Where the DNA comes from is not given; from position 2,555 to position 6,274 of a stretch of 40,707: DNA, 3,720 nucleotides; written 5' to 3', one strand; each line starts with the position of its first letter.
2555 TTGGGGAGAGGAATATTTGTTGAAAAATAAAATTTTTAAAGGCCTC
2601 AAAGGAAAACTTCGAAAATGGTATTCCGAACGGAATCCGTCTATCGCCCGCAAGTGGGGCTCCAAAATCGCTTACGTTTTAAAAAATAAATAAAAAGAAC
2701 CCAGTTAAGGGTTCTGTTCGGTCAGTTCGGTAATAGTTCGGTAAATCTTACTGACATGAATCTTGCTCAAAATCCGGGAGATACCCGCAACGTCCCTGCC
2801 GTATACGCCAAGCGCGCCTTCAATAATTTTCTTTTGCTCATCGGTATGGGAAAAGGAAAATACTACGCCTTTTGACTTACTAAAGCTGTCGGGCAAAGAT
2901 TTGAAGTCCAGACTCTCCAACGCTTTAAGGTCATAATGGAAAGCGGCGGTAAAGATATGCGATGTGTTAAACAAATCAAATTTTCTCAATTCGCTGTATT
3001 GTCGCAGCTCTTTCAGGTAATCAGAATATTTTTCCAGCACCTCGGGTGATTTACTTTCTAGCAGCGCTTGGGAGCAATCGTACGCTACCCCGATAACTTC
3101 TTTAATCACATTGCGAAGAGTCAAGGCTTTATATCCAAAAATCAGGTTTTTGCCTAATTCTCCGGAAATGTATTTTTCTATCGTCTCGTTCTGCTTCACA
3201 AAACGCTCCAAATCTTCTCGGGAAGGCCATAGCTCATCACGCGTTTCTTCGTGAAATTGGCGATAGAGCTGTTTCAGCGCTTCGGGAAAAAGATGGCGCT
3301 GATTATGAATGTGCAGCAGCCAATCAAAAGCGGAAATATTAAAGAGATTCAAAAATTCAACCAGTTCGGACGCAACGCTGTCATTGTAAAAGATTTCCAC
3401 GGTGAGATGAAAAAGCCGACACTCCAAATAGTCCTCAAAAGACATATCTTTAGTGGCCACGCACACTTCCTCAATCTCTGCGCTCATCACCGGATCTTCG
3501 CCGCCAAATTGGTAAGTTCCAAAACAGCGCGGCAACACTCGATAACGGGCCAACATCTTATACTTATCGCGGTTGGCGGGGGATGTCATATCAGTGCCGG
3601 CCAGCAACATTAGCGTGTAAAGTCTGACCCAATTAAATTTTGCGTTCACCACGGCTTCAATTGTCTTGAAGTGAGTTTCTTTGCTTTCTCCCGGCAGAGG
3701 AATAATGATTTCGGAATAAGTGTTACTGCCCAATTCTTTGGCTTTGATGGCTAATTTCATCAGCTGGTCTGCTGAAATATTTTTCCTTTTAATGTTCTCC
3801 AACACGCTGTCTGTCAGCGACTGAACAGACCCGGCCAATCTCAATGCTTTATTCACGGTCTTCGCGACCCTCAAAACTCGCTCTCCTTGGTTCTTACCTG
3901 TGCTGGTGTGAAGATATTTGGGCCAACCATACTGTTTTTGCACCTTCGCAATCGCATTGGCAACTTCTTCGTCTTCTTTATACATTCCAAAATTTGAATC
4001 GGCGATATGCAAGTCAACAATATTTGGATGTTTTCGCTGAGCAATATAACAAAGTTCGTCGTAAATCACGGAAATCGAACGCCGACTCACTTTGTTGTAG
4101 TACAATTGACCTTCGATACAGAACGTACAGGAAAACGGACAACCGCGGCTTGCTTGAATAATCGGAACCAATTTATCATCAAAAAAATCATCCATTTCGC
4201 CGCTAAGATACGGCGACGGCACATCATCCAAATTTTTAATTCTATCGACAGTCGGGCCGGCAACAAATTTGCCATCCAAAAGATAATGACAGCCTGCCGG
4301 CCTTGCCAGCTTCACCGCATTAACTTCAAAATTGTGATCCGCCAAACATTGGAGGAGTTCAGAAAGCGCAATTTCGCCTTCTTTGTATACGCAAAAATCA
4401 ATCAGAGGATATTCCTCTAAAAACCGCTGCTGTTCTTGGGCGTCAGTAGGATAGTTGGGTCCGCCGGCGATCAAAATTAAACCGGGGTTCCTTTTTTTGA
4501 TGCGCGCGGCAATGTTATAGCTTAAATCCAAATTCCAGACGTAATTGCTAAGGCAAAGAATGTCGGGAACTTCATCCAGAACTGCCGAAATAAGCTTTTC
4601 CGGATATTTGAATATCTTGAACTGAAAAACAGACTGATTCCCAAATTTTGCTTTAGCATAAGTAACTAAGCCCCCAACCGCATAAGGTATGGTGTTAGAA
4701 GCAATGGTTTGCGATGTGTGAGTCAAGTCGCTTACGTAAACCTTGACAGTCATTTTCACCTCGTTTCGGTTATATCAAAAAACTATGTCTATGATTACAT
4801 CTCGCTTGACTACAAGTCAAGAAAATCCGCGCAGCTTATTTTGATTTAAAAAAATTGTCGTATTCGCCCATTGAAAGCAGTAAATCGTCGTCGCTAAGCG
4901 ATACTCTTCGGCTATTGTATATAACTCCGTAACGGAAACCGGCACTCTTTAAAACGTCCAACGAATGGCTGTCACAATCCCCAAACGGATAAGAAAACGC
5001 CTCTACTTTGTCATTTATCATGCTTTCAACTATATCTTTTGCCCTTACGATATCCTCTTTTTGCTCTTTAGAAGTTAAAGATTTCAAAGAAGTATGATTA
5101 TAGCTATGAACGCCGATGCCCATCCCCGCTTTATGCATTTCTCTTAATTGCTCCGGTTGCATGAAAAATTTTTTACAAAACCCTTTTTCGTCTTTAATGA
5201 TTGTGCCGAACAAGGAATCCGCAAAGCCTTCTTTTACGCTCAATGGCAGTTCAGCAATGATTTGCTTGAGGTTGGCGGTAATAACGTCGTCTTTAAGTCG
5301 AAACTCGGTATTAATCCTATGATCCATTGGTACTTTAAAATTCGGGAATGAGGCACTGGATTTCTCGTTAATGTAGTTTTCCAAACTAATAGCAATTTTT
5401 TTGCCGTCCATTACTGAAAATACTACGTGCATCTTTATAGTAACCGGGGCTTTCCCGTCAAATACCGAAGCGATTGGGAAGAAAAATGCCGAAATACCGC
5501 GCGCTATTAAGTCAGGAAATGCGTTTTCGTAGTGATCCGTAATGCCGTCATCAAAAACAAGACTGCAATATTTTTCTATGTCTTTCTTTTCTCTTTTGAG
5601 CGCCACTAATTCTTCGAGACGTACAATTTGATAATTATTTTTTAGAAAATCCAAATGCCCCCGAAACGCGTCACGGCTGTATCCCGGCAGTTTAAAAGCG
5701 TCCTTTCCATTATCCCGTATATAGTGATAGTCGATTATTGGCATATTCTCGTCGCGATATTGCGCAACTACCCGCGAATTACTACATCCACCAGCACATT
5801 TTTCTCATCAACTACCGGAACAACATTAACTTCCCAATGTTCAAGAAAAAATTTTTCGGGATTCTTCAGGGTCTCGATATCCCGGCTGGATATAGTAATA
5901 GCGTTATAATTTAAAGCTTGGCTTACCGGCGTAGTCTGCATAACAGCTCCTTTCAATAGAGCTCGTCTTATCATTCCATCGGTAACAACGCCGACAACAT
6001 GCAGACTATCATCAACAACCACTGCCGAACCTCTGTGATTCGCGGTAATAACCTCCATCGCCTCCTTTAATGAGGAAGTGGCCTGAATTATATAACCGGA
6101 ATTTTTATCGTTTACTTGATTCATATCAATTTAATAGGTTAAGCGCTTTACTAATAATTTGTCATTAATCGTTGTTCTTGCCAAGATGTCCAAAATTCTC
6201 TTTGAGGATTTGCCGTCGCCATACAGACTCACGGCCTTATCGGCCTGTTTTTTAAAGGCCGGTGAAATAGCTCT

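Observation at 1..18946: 14-gene co-directional glycan operon with a complete CMP-nonulosonic (sialic-acid-type) branch plus heavy tailoring, in a CPR-like genome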

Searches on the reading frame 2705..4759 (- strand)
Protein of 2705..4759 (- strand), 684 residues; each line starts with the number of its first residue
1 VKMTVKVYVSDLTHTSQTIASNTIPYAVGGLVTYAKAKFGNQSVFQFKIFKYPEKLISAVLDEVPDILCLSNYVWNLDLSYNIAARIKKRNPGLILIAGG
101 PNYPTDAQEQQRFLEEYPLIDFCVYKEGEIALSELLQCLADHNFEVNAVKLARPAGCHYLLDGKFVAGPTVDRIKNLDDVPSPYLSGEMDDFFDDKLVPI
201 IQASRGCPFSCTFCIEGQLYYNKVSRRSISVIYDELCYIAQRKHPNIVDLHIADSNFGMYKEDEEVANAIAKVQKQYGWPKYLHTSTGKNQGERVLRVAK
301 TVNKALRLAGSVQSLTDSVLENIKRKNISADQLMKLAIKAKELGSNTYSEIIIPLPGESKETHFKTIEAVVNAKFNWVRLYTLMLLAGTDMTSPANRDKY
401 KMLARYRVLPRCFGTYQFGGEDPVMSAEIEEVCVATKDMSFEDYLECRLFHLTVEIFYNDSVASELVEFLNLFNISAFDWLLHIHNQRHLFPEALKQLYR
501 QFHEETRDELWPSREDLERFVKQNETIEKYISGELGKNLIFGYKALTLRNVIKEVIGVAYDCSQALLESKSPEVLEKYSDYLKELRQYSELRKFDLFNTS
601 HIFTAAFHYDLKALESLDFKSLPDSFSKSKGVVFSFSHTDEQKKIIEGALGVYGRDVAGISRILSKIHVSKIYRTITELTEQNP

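Call 3: search_protein_families(library=pfam, proteins=[window:2705-4759:-], max_evalue=0.01)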
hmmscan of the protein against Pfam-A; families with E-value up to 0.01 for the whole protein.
window:2705-4759:- (684 aa): 2 families
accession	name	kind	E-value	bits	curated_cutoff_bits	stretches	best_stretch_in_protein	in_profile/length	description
PF04055.27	Radical_SAM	-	2.3e-12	47.9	29.5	1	203-368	3-164/166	Radical SAM superfamily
PF02310.24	B12-binding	-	9.2e-09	35.6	32.1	1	53-135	40-120/121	B12 binding domain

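Call 5: search_protein_families(library=ncbifam, proteins=[window:2705-4759:-], max_evalue=0.001)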
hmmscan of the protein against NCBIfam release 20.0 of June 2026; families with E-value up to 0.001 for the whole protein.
window:2705-4759:- (684 aa): 23 families
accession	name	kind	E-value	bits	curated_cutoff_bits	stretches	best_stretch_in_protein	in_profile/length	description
NF033712.0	B12_rSAM_KedN5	subfamily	9.4e-54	182.7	700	1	22-402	14-396/624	KedN5 family methylcobalamin-dependent radical SAM C-methyltransferase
NF038361.1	rSAM_Sden_1168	equivalog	4.8e-18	65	575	1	60-390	136-468/560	Sden_1168 family B12-binding radical SAM P-methyltransferase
TIGR03471.1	HpnJ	equivalog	1.6e-17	63.6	577.6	1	77-372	81-364/472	hopanoid biosynthesis associated radical SAM protein HpnJ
TIGR02026.1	BchE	equivalog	2.4e-17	63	481.35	1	54-258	53-251/497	magnesium-protoporphyrin IX monomethyl ester anaerobic oxidative cyclase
TIGR04013.1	B12_SAM_MJ_1487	hypoth_equivalog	2.7e-16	59.4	251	1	54-395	32-357/382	TIGR04013 family B12-binding domain/radical SAM domain-containing protein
NF050148.1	rSAM_ApyD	equivalog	2.8e-15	55.8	750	1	55-240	65-241/645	RiPP biosynthesis radical SAM protein ApyD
TIGR04367.1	HpnR_B12_rSAM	equivalog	1.1e-11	44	650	1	55-345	51-325/490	hopanoid C-3 methylase HpnR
TIGR03975.1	rSAM_ocin_1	subfamily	1.6e-11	43.4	281.85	1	49-362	113-419/606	RiPP maturation radical SAM C-methyltransferase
TIGR04479.1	bcpD_PhpK_rSAM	subfamily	4e-11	42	600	1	81-375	128-411/504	PhpK family radical SAM P-methyltransferase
TIGR00089.1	TIGR00089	subfamily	1.1e-10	41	251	1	195-382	137-327/429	MiaB/RimO family radical SAM methylthiotransferase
TIGR04385.1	B12_rSAM_cofa1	equivalog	1.3e-09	37.8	450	1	77-368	82-359/438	B12 lower ligand biosynthesis radical SAM protein BzaD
TIGR04072.2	rSAM_ladder_B12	equivalog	2.4e-09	36.4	360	1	178-399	159-376/443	lipid biosynthesis B12-binding/radical SAM protein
TIGR01579.1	MiaB-like-C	equivalog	4.8e-09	36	357.05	1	85-378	57-323/416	tRNA (N(6)-L-threonylcarbamoyladenosine(37)-C(2))-methylthiotransferase MtaB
TIGR01212.1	TIGR01212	equivalog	1.3e-08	34.3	180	1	310-404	143-236/302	tRNA modification radical SAM protein MnmL/YtqA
TIGR01574.1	miaB-methiolase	equivalog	1.2e-07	31.2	355.3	1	198-383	145-335/437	tRNA (N6-isopentenyl adenosine(37)-C2)-methylthiotransferase MiaB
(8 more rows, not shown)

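Call 70: find_related_loci(query=A3, collection=metagenome_contigs, flank=10000)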
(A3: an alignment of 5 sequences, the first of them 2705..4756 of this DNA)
Query A3 (683 aa) in metagenome_contigs; peptide patterns used: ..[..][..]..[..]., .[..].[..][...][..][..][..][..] (x = any residue, [..] = any of these).
600 stretches matched a pattern (row limit reached: there are more); 519 encode a relative of the query (tblastn E <= 1e-3); the best 80 are kept; 80 distinct loci.
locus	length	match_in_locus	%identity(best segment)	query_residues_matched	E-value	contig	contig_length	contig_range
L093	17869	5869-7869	49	1-683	0e+0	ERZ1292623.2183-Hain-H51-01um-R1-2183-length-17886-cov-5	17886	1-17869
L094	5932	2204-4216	42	4-673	4e-176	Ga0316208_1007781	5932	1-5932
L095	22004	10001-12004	41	6-675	6e-166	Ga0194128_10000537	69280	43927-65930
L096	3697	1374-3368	40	2-673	4e-172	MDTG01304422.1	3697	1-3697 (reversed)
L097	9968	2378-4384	38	3-673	1e-151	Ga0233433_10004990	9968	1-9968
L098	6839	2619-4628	39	2-673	3e-145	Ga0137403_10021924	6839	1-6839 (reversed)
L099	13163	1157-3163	37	2-673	1e-143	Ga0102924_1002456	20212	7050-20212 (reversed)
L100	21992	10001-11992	38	6-675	3e-141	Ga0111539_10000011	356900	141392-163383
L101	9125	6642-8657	36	2-674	2e-134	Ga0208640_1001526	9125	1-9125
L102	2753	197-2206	36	4-673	2e-141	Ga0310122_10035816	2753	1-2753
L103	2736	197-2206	36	4-673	2e-141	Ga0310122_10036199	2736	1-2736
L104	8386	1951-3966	35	4-675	3e-130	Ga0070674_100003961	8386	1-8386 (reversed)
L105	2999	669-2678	34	4-673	9e-136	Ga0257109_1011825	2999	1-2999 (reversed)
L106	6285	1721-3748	35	6-682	3e-126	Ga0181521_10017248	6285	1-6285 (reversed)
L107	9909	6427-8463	34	4-683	4e-126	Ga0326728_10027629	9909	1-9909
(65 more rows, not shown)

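Call 80: search_solved_structures(query=window:2705-4759:-, max_evalue=0.001)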
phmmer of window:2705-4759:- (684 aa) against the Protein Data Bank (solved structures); distinct sequences matched with E-value up to 0.001: 2.
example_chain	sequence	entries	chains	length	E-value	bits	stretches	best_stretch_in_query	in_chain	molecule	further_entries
7kdx_A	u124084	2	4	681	2.6e-48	168.1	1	24-467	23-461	Methyltransferase TokK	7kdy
9n1b_A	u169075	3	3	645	1.4e-33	119.4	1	65-454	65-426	Radical SAM protein | Radical SAM enzyme CysS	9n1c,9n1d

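Call 87: search_dna_similar(query=window:2705-4759:-, collection=plasmids, mode=protein, max_evalue=1e-20, max_rows=15)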
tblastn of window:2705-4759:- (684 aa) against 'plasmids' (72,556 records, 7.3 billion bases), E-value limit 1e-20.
Records with a match: 14; places in all: 14; records where one place covers at least 80% of the query: 1.
Best place of each record, by identity: <60% 14.
By first word of the organism name: Sinorhizobium 6; Streptomyces 3; Azospirillum 2; Streptantibioticus 2; Tistrella 1.
By predicted mobility (MOB-suite, as given by PLSDB): conjugative 7; non-mobilizable 4; mobilizable 3.
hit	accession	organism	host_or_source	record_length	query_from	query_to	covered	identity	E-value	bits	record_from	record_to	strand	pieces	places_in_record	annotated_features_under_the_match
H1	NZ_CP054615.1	Azospirillum oryzae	cell culture,soil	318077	3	674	98%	40.6%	8e-169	543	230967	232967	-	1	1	radical SAM protein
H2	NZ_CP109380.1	Streptomyces sp. NBC_01546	-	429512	6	479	69%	27.9%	5e-45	181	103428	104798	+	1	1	radical SAM protein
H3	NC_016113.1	Streptantibioticus cattleyicolor NRRL 8057 = DSM 46488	-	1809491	19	470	66%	29.1%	9e-43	174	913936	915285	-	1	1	none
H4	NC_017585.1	Streptantibioticus cattleyicolor NRRL 8057 = DSM 46488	-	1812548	19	470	66%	29.1%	9e-43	174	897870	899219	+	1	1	none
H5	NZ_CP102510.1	Streptomyces sp. NBC_00162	bacterial isolate,soil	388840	6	479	69%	27.7%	7e-45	181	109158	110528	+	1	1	radical SAM protein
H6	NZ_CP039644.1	Azospirillum sp. TSA2s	Soil,rice paddy soil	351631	20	462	65%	27.8%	2e-50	197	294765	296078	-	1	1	radical SAM protein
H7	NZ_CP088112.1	Sinorhizobium medicae WSM1115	cell culture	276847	24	459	64%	26.5%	2e-36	155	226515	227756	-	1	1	cobalamin-dependent protein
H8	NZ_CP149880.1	Sinorhizobium medicae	Medicago sativa,Cell Culture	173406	24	459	64%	26.5%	2e-36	155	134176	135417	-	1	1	cobalamin-dependent protein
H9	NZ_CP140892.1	Sinorhizobium medicae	Medicago lupulina,whole organism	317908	24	459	64%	26.3%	2e-35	152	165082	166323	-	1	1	cobalamin-dependent protein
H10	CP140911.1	Sinorhizobium medicae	Medicago lupulina,whole organism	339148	24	459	64%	26.3%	2e-35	152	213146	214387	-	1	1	hypothetical protein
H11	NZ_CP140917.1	Sinorhizobium medicae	Medicago lupulina,whole organism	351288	24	459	64%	26.3%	2e-35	152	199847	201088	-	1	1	cobalamin-dependent protein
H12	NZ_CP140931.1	Sinorhizobium medicae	Medicago lupulina,whole organism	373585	24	459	64%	26.3%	2e-35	152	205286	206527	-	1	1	cobalamin-dependent protein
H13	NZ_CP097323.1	Streptomyces sp. RerS4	root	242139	23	397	55%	28.3%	7e-33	144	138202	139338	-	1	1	KedN5 family methylcobalamin-dependent radical SAM C-methyltransferase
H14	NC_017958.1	Tistrella mobilis KA081020-065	-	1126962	2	392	57%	26.9%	2e-31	139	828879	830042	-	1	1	record has no annotation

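Call 88: get_annotated_region(hit=H1, flank=12000)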
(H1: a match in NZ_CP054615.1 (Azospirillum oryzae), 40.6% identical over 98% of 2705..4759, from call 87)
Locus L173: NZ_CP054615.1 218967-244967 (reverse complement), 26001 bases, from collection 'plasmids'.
description: Azospirillum oryzae strain KACC 14407 plasmid unnamed1, complete sequence
organism: Azospirillum oryzae (NCBI taxid 286727)
taxonomy: Bacteria; Pseudomonadota; Alphaproteobacteria; Rhodospirillales; Azospirillaceae; Azospirillum; Azospirillum oryzae
host: -; source: cell culture,soil; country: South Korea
typing (MOB-suite, as given by PLSDB): non-mobilizable; replicon rep_cluster_1806
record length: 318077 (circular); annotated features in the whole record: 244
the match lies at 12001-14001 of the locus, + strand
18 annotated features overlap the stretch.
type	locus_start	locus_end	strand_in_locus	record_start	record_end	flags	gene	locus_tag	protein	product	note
CDS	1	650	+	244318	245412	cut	-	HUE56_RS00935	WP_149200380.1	ketoacyl-ACP synthase III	-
CDS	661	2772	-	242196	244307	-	-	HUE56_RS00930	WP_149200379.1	hypothetical protein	-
CDS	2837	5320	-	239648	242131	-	-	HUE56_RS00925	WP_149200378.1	radical SAM protein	-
CDS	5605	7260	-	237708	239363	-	-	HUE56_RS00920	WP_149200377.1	hypothetical protein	-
CDS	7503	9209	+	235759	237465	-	-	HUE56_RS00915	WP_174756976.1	carbamoyltransferase C-terminal domain-containing protein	-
CDS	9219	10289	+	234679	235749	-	-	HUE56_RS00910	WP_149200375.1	GNAT family N-acetyltransferase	-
CDS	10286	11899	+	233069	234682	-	-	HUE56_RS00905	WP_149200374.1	hypothetical protein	-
CDS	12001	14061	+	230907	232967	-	-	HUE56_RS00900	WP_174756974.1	radical SAM protein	-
CDS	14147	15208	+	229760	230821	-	-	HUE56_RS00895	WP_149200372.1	radical SAM protein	-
CDS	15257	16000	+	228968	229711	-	-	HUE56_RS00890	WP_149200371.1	hypothetical protein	-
CDS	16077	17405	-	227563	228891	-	-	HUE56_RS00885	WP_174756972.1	class I SAM-dependent methyltransferase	-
CDS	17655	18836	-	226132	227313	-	-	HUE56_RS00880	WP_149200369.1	radical SAM protein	-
CDS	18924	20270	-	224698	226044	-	-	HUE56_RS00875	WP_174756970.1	tetratricopeptide repeat protein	-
CDS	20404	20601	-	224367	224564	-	-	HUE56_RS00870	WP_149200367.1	hypothetical protein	-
CDS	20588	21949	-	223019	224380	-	-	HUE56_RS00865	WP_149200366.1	SGNH/GDSL hydrolase family protein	-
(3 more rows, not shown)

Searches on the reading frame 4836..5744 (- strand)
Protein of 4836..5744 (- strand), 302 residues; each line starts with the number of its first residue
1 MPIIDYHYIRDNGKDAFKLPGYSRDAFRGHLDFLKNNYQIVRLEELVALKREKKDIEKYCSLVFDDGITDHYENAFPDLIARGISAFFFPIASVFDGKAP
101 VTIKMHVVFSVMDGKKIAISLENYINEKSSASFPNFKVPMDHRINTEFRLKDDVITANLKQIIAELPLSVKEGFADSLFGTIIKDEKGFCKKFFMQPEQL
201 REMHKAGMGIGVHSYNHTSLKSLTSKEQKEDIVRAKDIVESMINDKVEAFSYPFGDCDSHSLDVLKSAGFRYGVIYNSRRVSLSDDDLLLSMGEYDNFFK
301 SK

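Call 3: search_protein_families(library=pfam, proteins=[window:4836-5744:-], max_evalue=0.01)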
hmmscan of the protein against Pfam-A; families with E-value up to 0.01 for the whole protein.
window:4836-5744:- (302 aa): 1 family
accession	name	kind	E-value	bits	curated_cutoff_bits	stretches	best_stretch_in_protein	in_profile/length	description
PF01522.26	Polysacc_deac_1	-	1.6e-23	83.4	23.1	2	196-272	47-123/124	Polysaccharide deacetylase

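Call 5: search_protein_families(library=ncbifam, proteins=[window:4836-5744:-], max_evalue=0.001)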
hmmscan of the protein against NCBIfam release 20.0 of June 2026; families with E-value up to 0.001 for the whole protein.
window:4836-5744:- (302 aa): 11 families
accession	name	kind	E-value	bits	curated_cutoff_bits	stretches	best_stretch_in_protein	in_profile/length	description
TIGR02764.1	spore_ybaN_pdaB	equivalog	3e-14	53.3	237.4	1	196-272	47-123/191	polysaccharide deacetylase family sporulation protein PdaB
TIGR03938.2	deacetyl_PgaB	equivalog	2.4e-12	45.9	321.9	1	3-99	5-105/621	poly-beta-1,6-N-acetyl-D-glucosamine N-deacetylase PgaB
TIGR03933.1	PIA_icaB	equivalog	1.3e-11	44.5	248.35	1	217-288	151-222/245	intercellular adhesin biosynthesis polysaccharide N-deacetylase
TIGR03006.1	pepcterm_polyde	equivalog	3.7e-09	36.1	276.2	1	196-273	62-142/272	XrtA system polysaccharide deacetylase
NF011177.0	PRK14582.1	equivalog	3.1e-08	32.4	923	1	4-100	52-149/671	poly-beta-1,6-N-acetyl-D-glucosamine N-deacetylase PgaB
TIGR02873.1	spore_ylxY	hypoth_equivalog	1.6e-07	30.9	391.5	1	201-262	131-192/268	probable sporulation protein, polysaccharide deacetylase family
NF050820.1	PolSacchBiosHfsH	equivalog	1.9e-06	27.8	400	1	196-266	82-152/249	oligosaccharide deacetylase HfsH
NF045821.1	PgAcgDacpgdA1_Bac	equivalog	1.1e-05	24.4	400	1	197-260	130-193/282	peptidoglycan-N-acetylglucosamine deacetylase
NF011176.0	PRK14581.1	equivalog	1.1e-05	23.8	1091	1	3-99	51-148/673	poly-beta-1,6-N-acetyl-D-glucosamine N-deacetylase PgaB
TIGR02884.1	spore_pdaA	equivalog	6.4e-05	22.7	298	1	196-271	78-154/224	delta-lactam-biosynthetic de-N-acetylase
NF045820.1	PgAcgDacpgdA_Strep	equivalog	0.00067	18.6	800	0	199-256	312-369/463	peptidoglycan-N-acetylglucosamine deacetylase PgdA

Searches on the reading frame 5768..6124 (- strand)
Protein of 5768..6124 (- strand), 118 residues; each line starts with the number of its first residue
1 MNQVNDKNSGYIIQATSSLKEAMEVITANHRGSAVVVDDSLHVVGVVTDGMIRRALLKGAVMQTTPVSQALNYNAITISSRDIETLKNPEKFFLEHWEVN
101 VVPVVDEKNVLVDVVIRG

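Call 3: search_protein_families(library=pfam, proteins=[window:5768-6124:-], max_evalue=0.01)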
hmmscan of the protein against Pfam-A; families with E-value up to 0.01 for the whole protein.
window:5768-6124:- (118 aa): 1 family
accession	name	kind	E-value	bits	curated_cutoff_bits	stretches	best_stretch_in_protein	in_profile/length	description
PF00571.33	CBS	-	3.9e-07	30.7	24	1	13-57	12-56/57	CBS domain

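Call 5: search_protein_families(library=ncbifam, proteins=[window:5768-6124:-], max_evalue=0.001)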
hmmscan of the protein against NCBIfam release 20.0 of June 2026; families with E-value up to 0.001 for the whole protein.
window:5768-6124:- (118 aa): 7 families
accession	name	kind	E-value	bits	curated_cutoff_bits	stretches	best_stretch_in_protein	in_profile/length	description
TIGR00393.1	kpsF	subfamily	4.4e-14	52.7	203.7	1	12-115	168-267/268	KpsF/GutQ family sugar-phosphate isomerase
NF008581.0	PRK11543.1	equivalog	4.5e-10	39.1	481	1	13-114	212-309/321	arabinose-5-phosphate isomerase GutQ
NF008141.0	PRK10892.1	equivalog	2.5e-06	27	505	1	13-81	219-287/328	arabinose-5-phosphate isomerase KdsD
NF053603.1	HhpR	exception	3.3e-05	23.2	520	1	12-115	73-174/282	CBS domain-containing high hydrostatic pressure regulator HhpR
NF005869.0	PRK07807.1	equivalog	3.8e-05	22.9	549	1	11-117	100-197/479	GuaB1 family IMP dehydrogenase-related protein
TIGR01186.1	proV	subfamily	0.00011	21.4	326.6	1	14-118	256-351/363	betaine/proline/choline family ABC transporter ATP-binding protein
NF041552.1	TF_PrdR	equivalog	0.00016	20.1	795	1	11-111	17-113/577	sigma-54 dependent transcriptional regulator PrdR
